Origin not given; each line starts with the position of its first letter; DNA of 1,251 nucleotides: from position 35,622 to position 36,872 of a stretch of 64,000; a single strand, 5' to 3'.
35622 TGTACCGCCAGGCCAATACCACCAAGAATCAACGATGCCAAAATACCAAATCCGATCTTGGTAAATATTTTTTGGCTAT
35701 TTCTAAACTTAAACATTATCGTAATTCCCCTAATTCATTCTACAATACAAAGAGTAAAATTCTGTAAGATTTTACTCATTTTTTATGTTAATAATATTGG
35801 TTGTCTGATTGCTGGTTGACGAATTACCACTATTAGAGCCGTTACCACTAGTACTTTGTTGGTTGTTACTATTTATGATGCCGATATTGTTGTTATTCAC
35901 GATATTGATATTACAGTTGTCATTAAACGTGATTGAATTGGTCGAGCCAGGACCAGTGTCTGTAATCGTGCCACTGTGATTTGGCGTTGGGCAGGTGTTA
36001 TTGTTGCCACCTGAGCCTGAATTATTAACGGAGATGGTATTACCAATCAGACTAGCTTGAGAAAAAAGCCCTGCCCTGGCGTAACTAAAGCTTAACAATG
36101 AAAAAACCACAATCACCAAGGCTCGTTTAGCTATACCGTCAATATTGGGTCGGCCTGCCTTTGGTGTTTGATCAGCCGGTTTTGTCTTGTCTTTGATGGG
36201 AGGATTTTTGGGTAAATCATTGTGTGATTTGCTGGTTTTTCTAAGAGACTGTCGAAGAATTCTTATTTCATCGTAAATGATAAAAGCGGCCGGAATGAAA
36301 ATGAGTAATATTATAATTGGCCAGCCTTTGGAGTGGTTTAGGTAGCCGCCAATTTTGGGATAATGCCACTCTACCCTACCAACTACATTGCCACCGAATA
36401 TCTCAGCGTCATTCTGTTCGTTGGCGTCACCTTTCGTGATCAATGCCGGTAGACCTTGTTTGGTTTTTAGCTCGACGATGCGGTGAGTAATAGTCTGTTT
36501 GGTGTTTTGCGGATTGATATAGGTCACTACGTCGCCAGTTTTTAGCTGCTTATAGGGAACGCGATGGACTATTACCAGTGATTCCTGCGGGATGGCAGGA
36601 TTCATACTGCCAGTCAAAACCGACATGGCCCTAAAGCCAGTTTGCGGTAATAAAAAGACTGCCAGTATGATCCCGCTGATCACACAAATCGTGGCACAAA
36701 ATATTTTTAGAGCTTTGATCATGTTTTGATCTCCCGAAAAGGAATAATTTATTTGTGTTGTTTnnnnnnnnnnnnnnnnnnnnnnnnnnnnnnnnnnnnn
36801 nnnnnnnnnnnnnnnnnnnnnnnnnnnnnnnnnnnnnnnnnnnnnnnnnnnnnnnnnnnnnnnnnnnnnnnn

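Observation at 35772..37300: SipW-type signal peptidase paired with a TasA/camelysin-like substrate; peptidase carries an extra signal-anchor and Asn-rich tail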

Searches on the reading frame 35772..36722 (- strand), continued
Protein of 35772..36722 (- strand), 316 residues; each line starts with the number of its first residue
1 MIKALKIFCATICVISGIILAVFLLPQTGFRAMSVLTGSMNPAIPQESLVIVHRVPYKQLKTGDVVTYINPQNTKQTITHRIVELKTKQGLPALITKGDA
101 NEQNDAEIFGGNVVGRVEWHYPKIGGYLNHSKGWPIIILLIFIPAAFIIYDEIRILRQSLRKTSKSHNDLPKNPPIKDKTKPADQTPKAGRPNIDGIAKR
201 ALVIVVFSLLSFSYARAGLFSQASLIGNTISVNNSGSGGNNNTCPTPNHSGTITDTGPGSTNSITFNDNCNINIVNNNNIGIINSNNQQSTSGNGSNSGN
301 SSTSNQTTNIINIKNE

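Call 54: find_encoding_contigs(protein=P0004, flank=4000, max_places=1)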
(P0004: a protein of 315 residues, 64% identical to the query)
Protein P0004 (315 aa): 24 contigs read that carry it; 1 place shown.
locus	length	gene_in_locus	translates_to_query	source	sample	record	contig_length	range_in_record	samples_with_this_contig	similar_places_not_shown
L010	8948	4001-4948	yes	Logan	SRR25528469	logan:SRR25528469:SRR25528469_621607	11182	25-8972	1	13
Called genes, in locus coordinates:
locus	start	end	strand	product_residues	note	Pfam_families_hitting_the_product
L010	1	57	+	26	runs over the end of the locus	?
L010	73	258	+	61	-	-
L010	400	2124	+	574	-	PF02018:CBM_4_9, PF01522:Polysacc_deac_1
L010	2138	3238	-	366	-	-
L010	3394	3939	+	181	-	-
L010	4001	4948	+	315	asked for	-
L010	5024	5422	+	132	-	-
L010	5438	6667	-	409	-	PF11258:DUF3048, PF17479:DUF3048_C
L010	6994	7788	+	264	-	PF02224:Cytidylate_kin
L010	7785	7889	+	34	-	-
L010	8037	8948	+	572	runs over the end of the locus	PF00989:PAS, PF08448:PAS_4 (weak), PF13426:PAS_9 (weak), PF00512:HisKA, PF02518:HATPase_c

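Call 61: search_protein_families(library=pfam, proteins=[L008:2006-2680:+], max_evalue=0.1)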
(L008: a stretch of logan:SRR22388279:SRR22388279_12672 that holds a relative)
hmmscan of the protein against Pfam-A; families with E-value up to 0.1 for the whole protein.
L008:2006-2680:+ (224 aa): 1 family
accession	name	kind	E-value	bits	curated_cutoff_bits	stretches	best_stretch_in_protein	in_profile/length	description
PF12389.13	Peptidase_M73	-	9.4e-09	35.8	22.5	1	4-84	6-81/196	Camelysin metallo-endopeptidase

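Call 78: find_related_loci(query=A5, collection=genome_contigs, flank=2500)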
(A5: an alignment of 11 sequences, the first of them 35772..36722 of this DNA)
Query A5 (316 aa) in genome_contigs; peptide patterns used: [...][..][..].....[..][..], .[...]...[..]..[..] (x = any residue, [..] = any of these).
50 stretches matched a pattern; 6 encode a relative of the query (tblastn E <= 1e-3); 6 distinct loci.
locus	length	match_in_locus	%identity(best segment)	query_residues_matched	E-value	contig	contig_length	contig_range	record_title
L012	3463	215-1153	64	1-313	3e-128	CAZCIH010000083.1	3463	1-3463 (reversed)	MAG TPA_asm: uncultured Candidatus Saccharibacteria bacterium isolate SRP189682_co1_501 genome assembly, contig: NODE_88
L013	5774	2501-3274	59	13-272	2e-96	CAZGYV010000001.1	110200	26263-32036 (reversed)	MAG TPA_asm: uncultured Candidatus Saccharibacteria bacterium isolate SRP192515_co1_377 genome assembly, contig: NODE_90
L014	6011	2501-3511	36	1-308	3e-58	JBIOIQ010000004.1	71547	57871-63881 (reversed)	MAG: Candidatus Saccharimonadia bacterium isolate GcC11-16 k141_2037387_length_71547_cov_39.0000, whole genome shotgun s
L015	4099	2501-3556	40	1-315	1e-54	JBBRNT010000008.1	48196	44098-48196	MAG: Candidatus Saccharimonadia bacterium isolate La1_metabat2.191 LA1C_B2.191_k141_931108L_48196_cov_18.0488, whole gen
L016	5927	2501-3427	32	3-301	4e-43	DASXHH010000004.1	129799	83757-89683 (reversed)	MAG TPA_asm: Candidatus Saccharimonadia bacterium isolate SMAG_U5188 k141_1941951, whole genome shotgun sequence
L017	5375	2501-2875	38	29-156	5e-17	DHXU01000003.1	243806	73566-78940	MAG TPA_asm: Candidatus Saccharibacteria bacterium UBA5148 UBA5148_contig_1136, whole genome shotgun sequence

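Call 80: search_protein_families(library=ncbifam, proteins=[L008:3232-5301:+], max_evalue=0.05)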
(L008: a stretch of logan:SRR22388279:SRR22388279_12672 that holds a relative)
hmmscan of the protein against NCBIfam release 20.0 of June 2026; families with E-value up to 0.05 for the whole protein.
L008:3232-5301:+ (689 aa): 2 families
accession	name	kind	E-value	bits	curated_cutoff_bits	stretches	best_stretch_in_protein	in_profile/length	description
NF047446.1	barrel_OmpL47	domain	1.3e-05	25.6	40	1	326-376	15-66/68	OmpL47-type beta-barrel domain-containing protein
TIGR00868.1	hCaCC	subfamily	0.0056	14.5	900.85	1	382-448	755-827/863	calcium-activated chloride channel protein 1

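Call 86: fold_search(model_id=the predicted structure, library=pdb)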
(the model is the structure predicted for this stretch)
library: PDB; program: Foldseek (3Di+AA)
matches with E <= 10: 704; with E <= 0.001: 2
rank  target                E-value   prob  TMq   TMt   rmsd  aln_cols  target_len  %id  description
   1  7p2q_A                8.3e-06  1.00  0.32  0.63   4.9       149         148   23  Human Signal Peptidase Complex Paralog C (SPC-C) (released 2021-10-06)
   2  7p2p_A                4.3e-05  1.00  0.33  0.63   5.0       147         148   25  Human Signal Peptidase Complex Paralog A (SPC-A) (released 2021-10-06)
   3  9nlo_A                2.9e-03  1.00  0.17  0.23  13.2       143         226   15  Escherichia coli Signal Peptidase I Delta 2-76 P84A in complex with lipopeptide inhibitor (released 2025-11-19)
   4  4n31_B                3.4e-03  1.00  0.24  0.54   5.7       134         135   15  Structure and activity of Streptococcus pyogenes SipA: a signal peptidase homologue essential for pilus polymerisation (released 2014-08-20)
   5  1t7d_B                3.8e-03  1.00  0.17  0.23  11.0        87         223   18  Crystal structure of Escherichia coli type I signal peptidase in complex with a lipopeptide inhibitor (released 2004-07-13)
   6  3s04_A                4.8e-03  1.00  0.16  0.25  11.2        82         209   18  Crystal structure of Escherichia coli type I signal peptidase in complex with an Arylomycin Lipoglycopeptide Antibioti (released 2011-10-05)
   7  3iiq_B                5.4e-03  1.00  0.16  0.23  12.8       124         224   14  Crystallographic analysis of bacterial signal peptidase in ternary complex with Arylomycin A2 and a beta-sultam inhibi (released 2009-09-01)
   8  3iiq_A                5.7e-03  1.00  0.16  0.24  11.0        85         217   15  Crystallographic analysis of bacterial signal peptidase in ternary complex with Arylomycin A2 and a beta-sultam inhibi (released 2009-09-01)
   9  4n31_A                6.4e-03  1.00  0.24  0.53   6.2       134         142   14  Structure and activity of Streptococcus pyogenes SipA: a signal peptidase homologue essential for pilus polymerisation (released 2014-08-20)
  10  1t7d_A                6.4e-03  1.00  0.16  0.25  10.1        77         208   19  Crystal structure of Escherichia coli type I signal peptidase in complex with a lipopeptide inhibitor (released 2004-07-13)
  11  3s04_B                1.1e-02  0.99  0.16  0.23  13.7       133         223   12  Crystal structure of Escherichia coli type I signal peptidase in complex with an Arylomycin Lipoglycopeptide Antibioti (released 2011-10-05)
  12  1kn9_B                1.1e-02  1.00  0.16  0.23  11.9        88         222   16  CRYSTAL STRUCTURE OF A BACTERIAL SIGNAL PEPTIDASE APO-ENZYME, IMPLICATIONS FOR SIGNAL PEPTIDE BINDING AND THE SER-LYS  (released 2002-01-30)
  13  9nlo_B                1.2e-02  1.00  0.16  0.23  13.0       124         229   15  Escherichia coli Signal Peptidase I Delta 2-76 P84A in complex with lipopeptide inhibitor (released 2025-11-19)
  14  4wvj_A                2.5e-02  1.00  0.24  0.15   5.6       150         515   17  Crystal structure of the Type-I signal peptidase from Staphylococcus aureus (SpsB) in complex with an inhibitor peptid (released 2015-09-23)
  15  1b12_C                2.6e-02  0.99  0.17  0.23  11.8        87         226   16  CRYSTAL STRUCTURE OF TYPE 1 SIGNAL PEPTIDASE FROM ESCHERICHIA COLI IN COMPLEX WITH A BETA-LACTAM INHIBITOR (released 1999-12-10)
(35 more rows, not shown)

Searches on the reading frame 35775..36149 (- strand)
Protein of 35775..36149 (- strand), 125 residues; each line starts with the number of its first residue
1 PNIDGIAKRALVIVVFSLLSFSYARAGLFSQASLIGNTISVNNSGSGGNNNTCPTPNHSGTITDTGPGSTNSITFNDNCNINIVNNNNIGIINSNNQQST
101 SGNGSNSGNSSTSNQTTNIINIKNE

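Call 46: find_homologous_proteins(query=A3, max_evalue=0.001)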
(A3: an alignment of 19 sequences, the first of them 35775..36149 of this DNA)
Query A3 (19 sequences) (125 aa, profile of the alignment): 46 proteins with E <= 0.001 among 8000 candidates.
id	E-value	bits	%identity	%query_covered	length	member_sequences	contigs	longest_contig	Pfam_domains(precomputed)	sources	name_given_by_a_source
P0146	1.6e-35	140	33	66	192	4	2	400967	-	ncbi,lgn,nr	ncbi:hypothetical protein HYS84_01225 [Candidatus Saccharibacteria bacterium]|nr:hypothetical protei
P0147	3.6e-28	116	41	49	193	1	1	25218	-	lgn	-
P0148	5.7e-28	115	39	52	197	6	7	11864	-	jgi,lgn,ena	-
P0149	1.3e-27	114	30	75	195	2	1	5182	-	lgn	-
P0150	4.5e-27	113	45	28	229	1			-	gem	-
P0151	4.9e-25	106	39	39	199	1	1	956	-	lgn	-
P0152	1.5e-22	98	42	40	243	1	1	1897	-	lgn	-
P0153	1.7e-17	82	42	40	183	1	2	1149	-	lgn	-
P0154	1.1e-16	79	40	46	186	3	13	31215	-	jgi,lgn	jgi:hypothetical protein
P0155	5.1e-16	77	41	49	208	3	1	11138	-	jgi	jgi:hypothetical protein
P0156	7.9e-16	76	44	29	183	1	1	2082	-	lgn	-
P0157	8.8e-16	76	42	42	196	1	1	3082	-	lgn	-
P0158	1.8e-15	75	42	44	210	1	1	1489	-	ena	-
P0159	7.8e-15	73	41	43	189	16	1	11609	-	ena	-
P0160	1.8e-14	72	49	41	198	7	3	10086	-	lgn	-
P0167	6.8e-13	67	51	34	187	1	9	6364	-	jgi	jgi:LPXTG-motif cell wall-anchored protein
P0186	4.8e-8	51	48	22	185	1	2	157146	-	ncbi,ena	-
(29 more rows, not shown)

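Call 55: find_encoding_contigs(protein=P0146, flank=4000, max_places=1)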
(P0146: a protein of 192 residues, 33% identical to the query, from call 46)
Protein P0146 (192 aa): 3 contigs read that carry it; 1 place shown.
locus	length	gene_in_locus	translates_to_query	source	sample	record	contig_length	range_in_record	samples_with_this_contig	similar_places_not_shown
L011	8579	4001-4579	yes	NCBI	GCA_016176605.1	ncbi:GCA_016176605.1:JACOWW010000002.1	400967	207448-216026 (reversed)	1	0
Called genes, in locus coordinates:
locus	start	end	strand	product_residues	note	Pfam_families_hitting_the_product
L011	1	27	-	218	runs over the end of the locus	PF00300:His_Phos_1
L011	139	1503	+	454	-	PF00206:Lyase_1, PF08328:ASL_C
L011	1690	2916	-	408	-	PF07690:MFS_1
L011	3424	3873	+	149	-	-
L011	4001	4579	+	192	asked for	-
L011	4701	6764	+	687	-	-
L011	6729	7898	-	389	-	PF00535:Glycos_transf_2, PF13641:Glyco_tranf_2_3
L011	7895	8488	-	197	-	PF04203:Sortase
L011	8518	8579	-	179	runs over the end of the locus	-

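Call 80: search_protein_families(library=ncbifam, proteins=[P0146, P0148, P0150, P0154, P0167, P0186, window:35775-36149:-], max_evalue=0.05)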
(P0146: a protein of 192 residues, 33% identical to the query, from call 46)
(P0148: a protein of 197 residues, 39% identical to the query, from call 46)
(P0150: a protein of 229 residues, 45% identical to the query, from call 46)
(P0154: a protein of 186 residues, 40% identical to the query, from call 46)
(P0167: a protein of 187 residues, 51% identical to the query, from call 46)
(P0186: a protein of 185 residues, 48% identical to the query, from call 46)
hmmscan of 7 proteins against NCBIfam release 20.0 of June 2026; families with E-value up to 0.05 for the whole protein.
P0146 (192 aa): 1 family
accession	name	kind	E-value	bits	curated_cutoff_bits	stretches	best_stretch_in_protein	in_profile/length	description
NF040942.2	hypo_ExtJ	equivalog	0.0055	17.1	52.5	1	1-68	1-68/77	selenite/tellurite reduction operon protein ExtJ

P0148 (197 aa): 0 families

P0150 (229 aa): 0 families

P0154 (186 aa): 0 families

P0167 (187 aa): 1 family
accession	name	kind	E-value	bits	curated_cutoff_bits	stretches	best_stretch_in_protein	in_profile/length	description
TIGR01167.1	LPXTG_anchor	domain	0.0038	17.8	15.9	1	148-173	2-26/34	LPXTG cell wall anchor domain-containing protein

P0186 (185 aa): 0 families

window:35775-36149:- (125 aa): 0 families
